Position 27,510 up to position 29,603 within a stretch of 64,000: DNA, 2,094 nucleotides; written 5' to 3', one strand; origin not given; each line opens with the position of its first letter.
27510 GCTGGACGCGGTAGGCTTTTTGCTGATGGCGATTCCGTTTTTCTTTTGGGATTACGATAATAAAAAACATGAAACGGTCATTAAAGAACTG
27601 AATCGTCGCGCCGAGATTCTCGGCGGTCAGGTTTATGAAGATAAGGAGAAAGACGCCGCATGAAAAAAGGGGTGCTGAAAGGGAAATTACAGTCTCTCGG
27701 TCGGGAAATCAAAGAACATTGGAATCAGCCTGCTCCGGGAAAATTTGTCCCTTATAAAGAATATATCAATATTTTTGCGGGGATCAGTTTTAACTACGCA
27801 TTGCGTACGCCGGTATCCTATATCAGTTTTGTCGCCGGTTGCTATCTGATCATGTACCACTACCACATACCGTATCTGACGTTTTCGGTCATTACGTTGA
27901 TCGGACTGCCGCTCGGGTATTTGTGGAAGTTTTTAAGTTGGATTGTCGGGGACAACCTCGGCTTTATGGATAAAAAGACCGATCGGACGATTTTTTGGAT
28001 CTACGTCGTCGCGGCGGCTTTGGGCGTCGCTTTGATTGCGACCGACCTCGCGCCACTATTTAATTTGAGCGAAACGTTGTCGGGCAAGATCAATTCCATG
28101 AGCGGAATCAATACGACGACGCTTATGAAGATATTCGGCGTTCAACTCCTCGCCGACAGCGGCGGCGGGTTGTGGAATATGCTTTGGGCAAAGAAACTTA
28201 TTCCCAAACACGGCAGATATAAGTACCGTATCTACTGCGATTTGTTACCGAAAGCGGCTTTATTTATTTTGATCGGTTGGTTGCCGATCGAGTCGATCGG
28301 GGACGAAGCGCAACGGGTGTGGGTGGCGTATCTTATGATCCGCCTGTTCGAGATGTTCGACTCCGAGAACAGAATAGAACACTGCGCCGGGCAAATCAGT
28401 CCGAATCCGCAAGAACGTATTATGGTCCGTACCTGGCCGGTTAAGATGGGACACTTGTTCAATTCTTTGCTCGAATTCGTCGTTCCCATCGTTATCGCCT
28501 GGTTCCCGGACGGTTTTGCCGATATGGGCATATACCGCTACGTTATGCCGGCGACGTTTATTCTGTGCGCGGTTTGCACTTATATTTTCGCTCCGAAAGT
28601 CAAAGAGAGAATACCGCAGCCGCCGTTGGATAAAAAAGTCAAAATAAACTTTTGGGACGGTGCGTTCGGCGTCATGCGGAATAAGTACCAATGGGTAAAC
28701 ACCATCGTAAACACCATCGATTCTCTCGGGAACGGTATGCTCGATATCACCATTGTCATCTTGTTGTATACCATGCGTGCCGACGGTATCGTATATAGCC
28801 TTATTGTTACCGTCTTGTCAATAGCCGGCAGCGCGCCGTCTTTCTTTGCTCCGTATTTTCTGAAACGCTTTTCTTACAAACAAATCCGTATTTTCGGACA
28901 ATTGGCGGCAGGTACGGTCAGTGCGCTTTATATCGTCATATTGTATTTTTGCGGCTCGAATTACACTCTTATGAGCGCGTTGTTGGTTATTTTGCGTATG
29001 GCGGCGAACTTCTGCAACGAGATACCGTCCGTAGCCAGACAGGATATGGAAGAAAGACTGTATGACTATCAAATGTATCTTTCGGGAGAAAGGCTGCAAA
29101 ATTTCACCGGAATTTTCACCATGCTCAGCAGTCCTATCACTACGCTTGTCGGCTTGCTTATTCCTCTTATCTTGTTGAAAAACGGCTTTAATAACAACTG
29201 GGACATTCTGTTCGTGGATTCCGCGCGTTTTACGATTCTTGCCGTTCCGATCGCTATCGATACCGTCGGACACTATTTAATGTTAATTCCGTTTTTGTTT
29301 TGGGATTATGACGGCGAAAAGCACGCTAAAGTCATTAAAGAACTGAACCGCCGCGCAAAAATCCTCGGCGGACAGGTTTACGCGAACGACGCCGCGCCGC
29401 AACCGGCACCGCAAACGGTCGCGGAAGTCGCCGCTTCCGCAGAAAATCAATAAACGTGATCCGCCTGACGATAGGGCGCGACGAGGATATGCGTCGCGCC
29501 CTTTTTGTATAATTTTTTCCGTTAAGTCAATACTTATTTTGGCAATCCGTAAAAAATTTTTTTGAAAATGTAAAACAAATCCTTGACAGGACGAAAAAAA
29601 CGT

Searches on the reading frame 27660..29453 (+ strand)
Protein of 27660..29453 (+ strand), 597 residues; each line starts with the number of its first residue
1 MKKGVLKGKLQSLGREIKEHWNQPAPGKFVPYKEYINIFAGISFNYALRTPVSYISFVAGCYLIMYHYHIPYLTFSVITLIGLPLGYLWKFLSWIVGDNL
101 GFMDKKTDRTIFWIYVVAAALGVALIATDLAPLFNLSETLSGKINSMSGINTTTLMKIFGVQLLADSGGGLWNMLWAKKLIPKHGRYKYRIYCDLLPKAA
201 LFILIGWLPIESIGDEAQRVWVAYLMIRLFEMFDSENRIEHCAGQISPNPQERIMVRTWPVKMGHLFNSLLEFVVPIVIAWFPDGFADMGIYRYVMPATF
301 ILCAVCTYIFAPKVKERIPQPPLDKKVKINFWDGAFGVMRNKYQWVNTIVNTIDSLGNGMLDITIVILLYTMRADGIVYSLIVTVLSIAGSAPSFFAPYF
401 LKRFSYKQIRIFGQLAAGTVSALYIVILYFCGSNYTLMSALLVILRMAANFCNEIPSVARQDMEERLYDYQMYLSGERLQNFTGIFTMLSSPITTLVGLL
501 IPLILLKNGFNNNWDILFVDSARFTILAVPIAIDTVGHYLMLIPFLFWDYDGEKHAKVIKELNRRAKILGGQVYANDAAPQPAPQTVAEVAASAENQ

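Call 8: search_protein_families(library=pfam, proteins=[window:27660-29453:+], max_evalue=0.001)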
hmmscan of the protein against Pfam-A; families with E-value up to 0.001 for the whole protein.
window:27660-29453:+ (597 aa): 1 family
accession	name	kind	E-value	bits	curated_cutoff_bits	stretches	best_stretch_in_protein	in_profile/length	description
PF13347.12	MFS_2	-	5.4e-13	48.7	27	1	185-508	65-383/427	MFS/sugar transport protein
